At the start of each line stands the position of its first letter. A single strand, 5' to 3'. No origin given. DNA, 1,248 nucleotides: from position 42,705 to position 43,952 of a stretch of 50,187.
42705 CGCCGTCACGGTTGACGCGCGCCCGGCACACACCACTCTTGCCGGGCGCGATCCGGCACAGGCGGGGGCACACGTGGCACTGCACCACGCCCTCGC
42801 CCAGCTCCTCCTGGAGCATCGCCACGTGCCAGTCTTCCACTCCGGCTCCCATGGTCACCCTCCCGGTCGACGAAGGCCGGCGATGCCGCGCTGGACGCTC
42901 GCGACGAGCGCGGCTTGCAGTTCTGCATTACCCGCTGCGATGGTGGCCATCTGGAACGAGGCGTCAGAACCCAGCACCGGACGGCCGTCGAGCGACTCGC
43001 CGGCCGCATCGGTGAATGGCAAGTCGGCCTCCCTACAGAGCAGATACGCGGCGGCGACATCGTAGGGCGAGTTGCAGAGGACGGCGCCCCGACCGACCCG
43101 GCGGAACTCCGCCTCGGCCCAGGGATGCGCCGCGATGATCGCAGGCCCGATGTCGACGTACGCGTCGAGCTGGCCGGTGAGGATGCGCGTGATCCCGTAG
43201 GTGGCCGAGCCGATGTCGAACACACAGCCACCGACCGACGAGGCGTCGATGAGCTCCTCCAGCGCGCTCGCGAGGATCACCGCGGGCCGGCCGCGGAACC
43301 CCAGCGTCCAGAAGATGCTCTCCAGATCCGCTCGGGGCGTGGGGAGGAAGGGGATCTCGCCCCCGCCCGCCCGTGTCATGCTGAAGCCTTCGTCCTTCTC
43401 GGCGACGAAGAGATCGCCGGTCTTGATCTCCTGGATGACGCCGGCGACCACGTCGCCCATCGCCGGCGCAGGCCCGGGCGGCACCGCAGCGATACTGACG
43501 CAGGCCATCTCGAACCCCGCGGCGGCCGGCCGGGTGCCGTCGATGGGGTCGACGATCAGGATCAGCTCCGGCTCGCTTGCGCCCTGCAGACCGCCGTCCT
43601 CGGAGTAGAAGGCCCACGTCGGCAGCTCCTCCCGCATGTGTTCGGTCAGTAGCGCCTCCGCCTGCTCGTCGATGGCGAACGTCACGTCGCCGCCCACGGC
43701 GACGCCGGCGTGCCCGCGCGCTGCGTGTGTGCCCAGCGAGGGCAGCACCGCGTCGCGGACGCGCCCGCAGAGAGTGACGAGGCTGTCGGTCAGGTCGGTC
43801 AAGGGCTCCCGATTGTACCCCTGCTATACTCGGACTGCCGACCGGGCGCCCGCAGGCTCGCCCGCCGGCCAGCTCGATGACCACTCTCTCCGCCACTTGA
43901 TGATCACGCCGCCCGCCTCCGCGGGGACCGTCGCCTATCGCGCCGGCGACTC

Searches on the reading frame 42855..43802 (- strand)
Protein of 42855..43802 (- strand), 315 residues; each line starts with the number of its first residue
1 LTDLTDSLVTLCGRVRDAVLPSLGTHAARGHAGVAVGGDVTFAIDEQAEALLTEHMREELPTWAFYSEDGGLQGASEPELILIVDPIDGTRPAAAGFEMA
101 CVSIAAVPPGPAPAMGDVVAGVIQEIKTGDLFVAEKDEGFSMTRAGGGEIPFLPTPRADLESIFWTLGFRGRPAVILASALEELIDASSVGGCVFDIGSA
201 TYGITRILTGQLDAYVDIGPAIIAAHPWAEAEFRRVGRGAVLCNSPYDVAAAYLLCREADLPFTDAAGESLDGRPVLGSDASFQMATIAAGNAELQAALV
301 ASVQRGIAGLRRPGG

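Call 34: search_protein_families(library=pfam, proteins=[window:42855-43802:-], max_evalue=0.0001)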
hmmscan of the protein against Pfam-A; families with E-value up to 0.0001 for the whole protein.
window:42855-43802:- (315 aa): 1 family
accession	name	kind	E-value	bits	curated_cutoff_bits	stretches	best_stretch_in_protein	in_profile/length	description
PF00459.30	Inositol_P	-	9e-24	84.8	27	1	38-304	39-267/271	Inositol monophosphatase family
